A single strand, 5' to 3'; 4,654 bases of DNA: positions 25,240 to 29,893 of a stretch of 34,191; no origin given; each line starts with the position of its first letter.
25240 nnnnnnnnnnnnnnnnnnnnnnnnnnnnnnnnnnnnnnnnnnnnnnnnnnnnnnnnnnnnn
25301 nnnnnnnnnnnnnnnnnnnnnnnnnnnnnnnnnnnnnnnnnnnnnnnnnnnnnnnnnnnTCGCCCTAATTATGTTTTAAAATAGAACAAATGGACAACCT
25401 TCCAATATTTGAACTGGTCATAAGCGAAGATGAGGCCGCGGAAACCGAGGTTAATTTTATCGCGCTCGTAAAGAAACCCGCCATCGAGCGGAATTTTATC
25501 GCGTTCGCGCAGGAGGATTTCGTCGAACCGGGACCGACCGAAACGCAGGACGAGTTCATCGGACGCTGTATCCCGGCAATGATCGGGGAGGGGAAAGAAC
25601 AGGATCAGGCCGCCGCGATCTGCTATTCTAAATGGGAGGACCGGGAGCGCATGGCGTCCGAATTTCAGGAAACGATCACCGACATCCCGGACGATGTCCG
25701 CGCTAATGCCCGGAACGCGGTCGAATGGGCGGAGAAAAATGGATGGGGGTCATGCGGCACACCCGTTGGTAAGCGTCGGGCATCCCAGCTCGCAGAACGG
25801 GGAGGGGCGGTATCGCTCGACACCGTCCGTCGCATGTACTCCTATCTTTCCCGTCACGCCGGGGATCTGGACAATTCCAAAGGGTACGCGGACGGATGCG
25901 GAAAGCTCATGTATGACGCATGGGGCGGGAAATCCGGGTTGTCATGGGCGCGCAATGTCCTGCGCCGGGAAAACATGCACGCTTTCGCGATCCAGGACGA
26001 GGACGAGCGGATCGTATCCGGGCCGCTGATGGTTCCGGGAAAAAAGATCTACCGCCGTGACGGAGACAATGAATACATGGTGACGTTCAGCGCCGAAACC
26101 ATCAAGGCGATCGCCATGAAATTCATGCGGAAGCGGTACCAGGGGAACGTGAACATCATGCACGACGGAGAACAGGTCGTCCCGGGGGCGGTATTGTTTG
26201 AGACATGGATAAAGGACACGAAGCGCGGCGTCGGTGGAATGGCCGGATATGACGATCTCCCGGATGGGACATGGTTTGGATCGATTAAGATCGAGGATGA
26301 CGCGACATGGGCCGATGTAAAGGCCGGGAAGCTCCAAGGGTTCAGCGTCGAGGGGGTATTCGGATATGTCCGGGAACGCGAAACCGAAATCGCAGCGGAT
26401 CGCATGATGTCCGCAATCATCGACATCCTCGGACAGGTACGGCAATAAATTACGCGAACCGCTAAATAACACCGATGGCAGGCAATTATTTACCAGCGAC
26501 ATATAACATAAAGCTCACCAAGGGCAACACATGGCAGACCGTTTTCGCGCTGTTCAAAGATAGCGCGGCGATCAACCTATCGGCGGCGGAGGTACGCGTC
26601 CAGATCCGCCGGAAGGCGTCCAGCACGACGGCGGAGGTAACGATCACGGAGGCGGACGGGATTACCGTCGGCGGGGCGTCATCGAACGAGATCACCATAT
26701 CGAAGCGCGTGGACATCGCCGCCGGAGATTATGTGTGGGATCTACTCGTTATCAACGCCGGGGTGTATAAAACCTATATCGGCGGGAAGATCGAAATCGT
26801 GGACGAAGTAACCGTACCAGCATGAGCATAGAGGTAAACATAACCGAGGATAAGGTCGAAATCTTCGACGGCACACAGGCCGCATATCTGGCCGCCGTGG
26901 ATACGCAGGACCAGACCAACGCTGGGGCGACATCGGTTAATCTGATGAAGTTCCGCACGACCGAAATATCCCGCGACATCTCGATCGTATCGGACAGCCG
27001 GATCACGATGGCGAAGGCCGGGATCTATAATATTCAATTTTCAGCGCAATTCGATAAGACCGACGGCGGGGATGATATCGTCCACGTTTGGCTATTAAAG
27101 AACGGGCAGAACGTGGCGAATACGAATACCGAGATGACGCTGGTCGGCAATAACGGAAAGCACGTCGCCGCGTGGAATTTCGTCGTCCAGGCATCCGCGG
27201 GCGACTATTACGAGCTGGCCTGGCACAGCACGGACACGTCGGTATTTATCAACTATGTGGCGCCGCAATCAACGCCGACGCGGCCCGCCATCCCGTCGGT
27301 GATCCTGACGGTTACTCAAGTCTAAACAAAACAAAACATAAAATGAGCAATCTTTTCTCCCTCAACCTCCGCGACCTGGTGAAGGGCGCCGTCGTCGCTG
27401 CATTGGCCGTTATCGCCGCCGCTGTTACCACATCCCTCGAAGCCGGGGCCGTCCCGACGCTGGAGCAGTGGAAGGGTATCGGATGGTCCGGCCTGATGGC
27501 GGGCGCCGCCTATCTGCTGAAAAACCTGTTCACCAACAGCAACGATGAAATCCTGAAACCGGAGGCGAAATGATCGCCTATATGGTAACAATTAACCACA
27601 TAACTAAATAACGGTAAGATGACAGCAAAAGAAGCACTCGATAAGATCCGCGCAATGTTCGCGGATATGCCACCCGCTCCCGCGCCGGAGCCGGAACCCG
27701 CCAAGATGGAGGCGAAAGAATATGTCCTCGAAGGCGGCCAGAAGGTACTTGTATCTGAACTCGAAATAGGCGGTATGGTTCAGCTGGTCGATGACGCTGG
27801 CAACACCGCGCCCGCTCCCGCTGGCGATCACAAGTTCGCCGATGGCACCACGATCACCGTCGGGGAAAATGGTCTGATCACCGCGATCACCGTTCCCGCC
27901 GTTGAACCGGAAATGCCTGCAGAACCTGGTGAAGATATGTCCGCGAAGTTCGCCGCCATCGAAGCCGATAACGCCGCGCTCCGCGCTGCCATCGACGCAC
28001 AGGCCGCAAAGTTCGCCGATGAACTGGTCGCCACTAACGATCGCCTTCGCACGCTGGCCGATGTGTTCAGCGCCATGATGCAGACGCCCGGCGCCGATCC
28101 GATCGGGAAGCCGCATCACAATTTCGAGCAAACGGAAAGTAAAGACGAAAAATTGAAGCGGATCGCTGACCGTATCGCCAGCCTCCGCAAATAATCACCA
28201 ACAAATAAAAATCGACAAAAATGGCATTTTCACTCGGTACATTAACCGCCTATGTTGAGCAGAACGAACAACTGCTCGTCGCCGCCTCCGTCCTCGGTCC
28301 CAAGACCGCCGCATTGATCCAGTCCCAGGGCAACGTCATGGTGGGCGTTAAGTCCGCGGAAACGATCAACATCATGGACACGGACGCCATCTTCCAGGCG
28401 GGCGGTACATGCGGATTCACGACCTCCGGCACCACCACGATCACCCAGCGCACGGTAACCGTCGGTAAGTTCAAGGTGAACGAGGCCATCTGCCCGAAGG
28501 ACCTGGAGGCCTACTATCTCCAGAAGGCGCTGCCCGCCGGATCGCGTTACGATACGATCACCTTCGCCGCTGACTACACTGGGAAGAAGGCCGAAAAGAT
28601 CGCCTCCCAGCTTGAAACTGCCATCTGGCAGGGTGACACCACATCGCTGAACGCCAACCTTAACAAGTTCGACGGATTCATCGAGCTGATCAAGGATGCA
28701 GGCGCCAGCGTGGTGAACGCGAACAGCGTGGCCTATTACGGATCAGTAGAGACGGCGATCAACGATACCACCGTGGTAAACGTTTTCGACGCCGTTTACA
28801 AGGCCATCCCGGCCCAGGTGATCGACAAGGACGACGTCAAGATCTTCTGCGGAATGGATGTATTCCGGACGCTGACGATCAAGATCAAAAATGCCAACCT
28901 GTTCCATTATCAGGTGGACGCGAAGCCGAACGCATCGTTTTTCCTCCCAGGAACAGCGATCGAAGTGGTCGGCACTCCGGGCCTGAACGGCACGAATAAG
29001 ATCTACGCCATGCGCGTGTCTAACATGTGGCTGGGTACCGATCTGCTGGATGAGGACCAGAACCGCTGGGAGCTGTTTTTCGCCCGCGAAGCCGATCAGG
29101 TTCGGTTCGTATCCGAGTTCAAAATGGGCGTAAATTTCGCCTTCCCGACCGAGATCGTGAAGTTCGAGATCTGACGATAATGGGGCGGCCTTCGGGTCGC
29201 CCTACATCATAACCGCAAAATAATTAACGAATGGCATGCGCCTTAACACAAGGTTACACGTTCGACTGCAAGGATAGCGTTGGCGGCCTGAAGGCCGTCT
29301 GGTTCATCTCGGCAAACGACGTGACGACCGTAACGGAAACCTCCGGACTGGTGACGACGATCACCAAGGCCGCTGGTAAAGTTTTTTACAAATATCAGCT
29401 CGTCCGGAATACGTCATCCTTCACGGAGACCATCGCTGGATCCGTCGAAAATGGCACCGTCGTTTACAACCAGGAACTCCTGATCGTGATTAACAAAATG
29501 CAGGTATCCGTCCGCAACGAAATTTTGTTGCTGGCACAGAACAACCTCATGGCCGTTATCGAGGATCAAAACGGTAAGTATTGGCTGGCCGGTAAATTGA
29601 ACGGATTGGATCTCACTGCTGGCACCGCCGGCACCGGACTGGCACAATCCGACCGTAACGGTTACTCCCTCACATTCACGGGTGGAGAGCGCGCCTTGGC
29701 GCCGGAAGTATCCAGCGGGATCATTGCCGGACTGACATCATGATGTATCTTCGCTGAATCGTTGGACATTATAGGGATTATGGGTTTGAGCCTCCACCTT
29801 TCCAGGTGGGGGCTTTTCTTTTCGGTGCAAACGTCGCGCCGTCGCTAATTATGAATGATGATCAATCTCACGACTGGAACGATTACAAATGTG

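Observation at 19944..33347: Recurrent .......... box immediately upstream of late-gene start codons, with a phage sigma-like factor as candidate reader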

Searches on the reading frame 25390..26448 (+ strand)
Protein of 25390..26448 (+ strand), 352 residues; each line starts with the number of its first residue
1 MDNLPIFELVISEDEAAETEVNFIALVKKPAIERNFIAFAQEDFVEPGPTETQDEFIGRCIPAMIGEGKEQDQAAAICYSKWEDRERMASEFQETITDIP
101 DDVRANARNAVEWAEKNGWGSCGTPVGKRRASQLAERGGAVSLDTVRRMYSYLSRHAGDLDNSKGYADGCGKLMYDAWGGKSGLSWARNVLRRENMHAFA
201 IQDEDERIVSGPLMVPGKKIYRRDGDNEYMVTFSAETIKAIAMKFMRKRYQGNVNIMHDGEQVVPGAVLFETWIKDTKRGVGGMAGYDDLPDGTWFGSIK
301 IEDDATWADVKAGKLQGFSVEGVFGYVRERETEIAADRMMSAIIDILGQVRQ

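Call 15: search_protein_families(library=phrogs, proteins=[window:25390-26448:+], max_evalue=0.01)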
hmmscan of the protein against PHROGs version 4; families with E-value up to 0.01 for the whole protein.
window:25390-26448:+ (352 aa): 12 families
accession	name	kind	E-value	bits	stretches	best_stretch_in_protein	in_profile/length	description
phrog_24921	-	unknown function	5.7e-29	102.3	1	198-326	43-172/349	-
phrog_34096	-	head and packaging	4.9e-18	66.1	1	137-323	66-234/412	head maturation protease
phrog_2859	-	unknown function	3e-17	62.8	1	83-194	147-264/740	-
phrog_1530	-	other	1.3e-14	55.3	1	202-333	242-357/379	DNA methyltransferase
phrog_3017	-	head and packaging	1.5e-13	51.7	1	199-337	43-165/402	head maturation protease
phrog_15223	-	other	1.7e-11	45.4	1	203-331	10-120/199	protease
phrog_13242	-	unknown function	0.00012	22.2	1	201-324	314-423/450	-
phrog_19260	-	unknown function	0.00035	21.1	1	234-350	68-176/253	-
phrog_14859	-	DNA, RNA and nucleotide metabolism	0.0024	17.9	1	205-323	246-358/373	RNA ligase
phrog_2423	-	unknown function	0.0043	18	0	56-81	11-36/52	-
phrog_33677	-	head and packaging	0.0049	16.9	1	266-322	205-262/564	head maturation protease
phrog_28609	-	unknown function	0.0099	17.6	0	68-134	6-74/103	-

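Call 85: search_protein_families(library=pfam, proteins=[window:25390-26448:+], max_evalue=0.001)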
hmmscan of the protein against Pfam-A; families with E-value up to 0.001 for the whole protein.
window:25390-26448:+ (352 aa): 1 family
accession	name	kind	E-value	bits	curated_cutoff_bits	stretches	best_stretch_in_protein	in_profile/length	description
PF14550.11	Peptidase_S78_2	-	1.5e-15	57.8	24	1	198-323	4-121/126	Putative phage serine protease XkdF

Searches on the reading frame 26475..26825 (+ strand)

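Call 15: search_protein_families(library=phrogs, proteins=[window:26475-26825:+], max_evalue=0.01)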
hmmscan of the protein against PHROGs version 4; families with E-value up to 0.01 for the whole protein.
window:26475-26825:+ (116 aa): 2 families
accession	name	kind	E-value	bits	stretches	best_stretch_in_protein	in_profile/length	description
phrog_1084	-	unknown function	1.1e-14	55.6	1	7-113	5-115/123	unknown function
phrog_3304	-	tail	0.0085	16.9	1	10-101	7-99/177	L-shaped tail fiber protein assembly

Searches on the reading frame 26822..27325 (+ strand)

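Call 15: search_protein_families(library=phrogs, proteins=[window:26822-27325:+], max_evalue=0.01)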
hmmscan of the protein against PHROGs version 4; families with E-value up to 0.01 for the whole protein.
window:26822-27325:+ (167 aa): 3 families
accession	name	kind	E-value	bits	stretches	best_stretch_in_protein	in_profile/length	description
phrog_746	-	tail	1.1e-05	25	1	15-140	713-835/852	minor tail protein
phrog_737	-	tail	9.3e-05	22.2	1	33-139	445-562/583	minor tail protein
phrog_3614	-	unknown function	0.0029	18.2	1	27-128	57-160/204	-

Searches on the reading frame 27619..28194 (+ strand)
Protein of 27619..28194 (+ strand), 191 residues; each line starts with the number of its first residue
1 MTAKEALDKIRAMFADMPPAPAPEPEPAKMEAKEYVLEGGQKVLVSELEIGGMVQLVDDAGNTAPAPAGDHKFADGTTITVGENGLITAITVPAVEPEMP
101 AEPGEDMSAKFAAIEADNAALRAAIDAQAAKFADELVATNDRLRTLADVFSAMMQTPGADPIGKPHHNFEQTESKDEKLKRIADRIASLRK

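Call 15: search_protein_families(library=phrogs, proteins=[window:27619-28194:+], max_evalue=0.01)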
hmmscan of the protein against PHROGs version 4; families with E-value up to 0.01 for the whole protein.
window:27619-28194:+ (191 aa): 2 families
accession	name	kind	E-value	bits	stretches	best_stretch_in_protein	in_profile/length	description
phrog_24921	-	unknown function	4.5e-05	23.7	1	28-133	217-305/349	-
phrog_33547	-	unknown function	0.0046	17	1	63-148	228-302/357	-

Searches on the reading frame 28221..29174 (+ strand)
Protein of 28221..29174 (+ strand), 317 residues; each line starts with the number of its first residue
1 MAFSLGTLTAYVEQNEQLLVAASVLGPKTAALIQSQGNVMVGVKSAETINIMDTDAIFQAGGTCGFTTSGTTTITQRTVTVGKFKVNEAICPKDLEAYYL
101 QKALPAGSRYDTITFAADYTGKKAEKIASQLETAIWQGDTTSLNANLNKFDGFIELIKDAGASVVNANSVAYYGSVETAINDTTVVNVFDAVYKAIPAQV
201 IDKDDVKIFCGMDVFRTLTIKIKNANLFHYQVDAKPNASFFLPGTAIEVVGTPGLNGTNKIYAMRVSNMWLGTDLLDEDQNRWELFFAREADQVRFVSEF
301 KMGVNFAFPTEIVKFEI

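Call 14: search_protein_families(library=phrogs, proteins=[window:28221-29174:+], max_evalue=0.01)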
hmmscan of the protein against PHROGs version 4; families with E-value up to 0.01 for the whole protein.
window:28221-29174:+ (317 aa): 2 families
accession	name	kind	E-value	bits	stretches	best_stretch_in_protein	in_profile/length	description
phrog_11320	-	unknown function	2.4e-13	50.7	1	37-314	33-303/324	-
phrog_1623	-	head and packaging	5.7e-07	30.1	1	124-227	127-218/305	virion structural protein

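Call 40: search_dna_similar(query=window:28221-29174:+, collection=phages, mode=protein, max_evalue=0.001, max_rows=25)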
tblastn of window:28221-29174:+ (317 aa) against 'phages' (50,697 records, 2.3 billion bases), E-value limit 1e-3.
No match.

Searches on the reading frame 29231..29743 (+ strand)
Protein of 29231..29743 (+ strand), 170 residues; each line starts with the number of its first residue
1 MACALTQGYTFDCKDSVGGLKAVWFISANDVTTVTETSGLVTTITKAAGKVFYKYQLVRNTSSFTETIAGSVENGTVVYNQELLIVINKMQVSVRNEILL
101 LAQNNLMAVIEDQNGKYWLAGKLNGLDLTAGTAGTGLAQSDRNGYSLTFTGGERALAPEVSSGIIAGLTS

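Call 14: search_protein_families(library=phrogs, proteins=[window:29231-29743:+], max_evalue=0.01)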
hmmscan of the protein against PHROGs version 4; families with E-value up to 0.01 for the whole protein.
window:29231-29743:+ (170 aa): 1 family
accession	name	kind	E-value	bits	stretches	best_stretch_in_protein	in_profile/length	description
phrog_19091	-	unknown function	2.6e-25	90.1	1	1-169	1-169/181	-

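Call 19: find_related_loci(query=window:29231-29743:+, collection=viral_contigs, flank=10000)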
Query window:29231-29743:+ (170 aa) in viral_contigs; peptide patterns used: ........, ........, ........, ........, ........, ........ (x = any residue, [..] = any of these).
599 stretches matched a pattern (row limit reached: there are more); 577 encode a relative of the query (tblastn E <= 1e-3); the best 80 are kept; 80 distinct loci.
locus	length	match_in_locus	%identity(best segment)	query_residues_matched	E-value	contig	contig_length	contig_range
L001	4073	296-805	96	1-170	5e-109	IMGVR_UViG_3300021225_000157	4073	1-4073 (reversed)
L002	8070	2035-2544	94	1-170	3e-106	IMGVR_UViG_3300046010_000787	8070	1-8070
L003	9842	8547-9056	94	1-170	3e-106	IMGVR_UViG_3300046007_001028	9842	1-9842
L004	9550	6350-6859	94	1-170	8e-106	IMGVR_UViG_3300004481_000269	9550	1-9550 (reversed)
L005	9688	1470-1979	79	1-170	2e-91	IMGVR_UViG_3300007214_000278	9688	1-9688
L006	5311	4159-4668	79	1-170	3e-91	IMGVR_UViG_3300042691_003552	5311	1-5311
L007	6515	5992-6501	79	1-170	1e-90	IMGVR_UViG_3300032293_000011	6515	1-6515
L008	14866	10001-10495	78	1-165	2e-90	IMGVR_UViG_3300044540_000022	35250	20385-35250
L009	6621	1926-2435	78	1-170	1e-90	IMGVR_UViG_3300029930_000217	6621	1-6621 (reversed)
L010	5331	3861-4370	77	1-170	8e-89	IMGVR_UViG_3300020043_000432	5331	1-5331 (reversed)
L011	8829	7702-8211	78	1-170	5e-89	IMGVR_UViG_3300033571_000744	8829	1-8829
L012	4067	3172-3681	77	1-170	5e-89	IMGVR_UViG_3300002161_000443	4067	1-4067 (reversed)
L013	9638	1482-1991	75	1-170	1e-88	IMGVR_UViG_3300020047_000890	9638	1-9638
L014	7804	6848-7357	76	1-170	2e-88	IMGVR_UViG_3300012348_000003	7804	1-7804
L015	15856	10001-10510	76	1-170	2e-88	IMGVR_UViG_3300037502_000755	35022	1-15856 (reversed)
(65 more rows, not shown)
